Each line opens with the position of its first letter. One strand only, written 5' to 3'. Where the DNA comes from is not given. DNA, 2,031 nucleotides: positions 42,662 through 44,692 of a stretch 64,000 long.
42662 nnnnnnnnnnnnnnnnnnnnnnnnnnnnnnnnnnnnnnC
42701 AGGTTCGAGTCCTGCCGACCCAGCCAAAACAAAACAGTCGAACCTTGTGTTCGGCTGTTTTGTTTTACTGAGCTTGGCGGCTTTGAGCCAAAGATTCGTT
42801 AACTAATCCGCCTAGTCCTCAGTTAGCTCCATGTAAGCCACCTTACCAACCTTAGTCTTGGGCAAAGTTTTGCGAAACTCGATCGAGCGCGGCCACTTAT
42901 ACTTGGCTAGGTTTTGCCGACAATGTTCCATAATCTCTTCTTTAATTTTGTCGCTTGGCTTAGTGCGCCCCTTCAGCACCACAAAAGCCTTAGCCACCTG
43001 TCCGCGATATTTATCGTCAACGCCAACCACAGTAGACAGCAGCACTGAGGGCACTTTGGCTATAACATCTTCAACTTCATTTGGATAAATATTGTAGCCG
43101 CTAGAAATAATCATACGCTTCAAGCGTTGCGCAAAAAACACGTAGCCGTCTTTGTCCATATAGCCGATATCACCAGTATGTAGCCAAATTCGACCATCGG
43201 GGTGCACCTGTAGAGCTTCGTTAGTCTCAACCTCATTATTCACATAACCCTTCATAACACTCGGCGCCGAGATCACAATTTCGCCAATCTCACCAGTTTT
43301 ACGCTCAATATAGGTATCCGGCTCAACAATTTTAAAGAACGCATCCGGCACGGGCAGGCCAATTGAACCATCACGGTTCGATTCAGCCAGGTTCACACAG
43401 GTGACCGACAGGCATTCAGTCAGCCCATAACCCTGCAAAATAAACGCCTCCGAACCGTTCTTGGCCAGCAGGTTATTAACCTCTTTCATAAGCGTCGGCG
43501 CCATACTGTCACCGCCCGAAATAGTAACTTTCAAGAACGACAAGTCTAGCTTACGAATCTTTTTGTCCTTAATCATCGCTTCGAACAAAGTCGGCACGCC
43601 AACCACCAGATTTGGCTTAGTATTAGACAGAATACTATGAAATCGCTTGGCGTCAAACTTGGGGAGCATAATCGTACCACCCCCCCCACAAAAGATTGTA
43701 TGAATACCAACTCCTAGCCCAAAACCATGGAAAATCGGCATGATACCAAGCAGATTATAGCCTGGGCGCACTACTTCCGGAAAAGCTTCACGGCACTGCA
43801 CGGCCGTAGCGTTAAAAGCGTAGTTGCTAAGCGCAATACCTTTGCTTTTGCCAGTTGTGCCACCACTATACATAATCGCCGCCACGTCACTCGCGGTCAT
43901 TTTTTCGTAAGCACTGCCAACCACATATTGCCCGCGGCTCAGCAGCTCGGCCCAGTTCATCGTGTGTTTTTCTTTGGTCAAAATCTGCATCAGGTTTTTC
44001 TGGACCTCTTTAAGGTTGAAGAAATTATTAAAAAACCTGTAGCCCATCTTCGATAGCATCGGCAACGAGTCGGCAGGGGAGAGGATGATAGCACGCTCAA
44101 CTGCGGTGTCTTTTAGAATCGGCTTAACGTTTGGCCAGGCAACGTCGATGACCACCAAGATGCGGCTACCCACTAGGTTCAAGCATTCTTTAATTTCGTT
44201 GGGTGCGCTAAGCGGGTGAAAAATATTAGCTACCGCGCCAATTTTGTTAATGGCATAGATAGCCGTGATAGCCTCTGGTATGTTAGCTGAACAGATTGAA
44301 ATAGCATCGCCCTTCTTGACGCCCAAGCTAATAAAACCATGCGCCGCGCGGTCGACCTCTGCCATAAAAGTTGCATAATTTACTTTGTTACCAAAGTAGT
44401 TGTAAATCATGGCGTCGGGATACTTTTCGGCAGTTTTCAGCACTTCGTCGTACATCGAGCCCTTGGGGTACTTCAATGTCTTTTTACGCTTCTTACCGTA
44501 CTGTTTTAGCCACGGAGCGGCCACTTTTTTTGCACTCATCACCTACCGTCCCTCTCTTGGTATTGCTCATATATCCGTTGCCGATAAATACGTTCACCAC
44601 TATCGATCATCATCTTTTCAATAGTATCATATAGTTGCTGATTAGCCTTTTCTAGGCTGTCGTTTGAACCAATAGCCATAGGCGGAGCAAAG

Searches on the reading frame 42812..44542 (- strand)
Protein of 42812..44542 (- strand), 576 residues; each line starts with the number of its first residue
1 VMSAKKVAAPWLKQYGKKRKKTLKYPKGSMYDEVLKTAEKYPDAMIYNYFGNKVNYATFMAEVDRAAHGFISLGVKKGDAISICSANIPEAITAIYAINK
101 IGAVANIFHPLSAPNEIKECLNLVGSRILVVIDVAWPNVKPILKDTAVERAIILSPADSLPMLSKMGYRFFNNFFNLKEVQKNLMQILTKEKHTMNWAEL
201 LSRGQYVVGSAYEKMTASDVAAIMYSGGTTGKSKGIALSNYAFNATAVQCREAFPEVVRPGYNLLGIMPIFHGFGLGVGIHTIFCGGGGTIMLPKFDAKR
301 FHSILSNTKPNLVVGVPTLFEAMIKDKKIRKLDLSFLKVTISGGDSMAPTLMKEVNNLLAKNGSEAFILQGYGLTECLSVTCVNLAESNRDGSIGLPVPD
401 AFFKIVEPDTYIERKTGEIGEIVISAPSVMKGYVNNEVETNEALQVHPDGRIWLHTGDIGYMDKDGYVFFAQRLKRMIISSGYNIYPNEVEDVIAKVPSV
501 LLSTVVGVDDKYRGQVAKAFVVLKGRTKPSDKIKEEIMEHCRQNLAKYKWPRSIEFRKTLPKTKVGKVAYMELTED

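Call 5: search_protein_families(library=pfam, proteins=[window:42812-44542:-], max_evalue=0.01)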
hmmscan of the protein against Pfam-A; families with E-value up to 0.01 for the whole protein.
window:42812-44542:- (576 aa): 2 families
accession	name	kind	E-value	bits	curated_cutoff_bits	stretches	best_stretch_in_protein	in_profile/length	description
PF00501.34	AMP-binding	-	4.2e-71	240.2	29.9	1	36-433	3-383/384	AMP-binding enzyme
PF13193.12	AMP-binding_C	-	3.1e-19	70.1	24.5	1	489-567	1-76/76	AMP-binding enzyme C-terminal domain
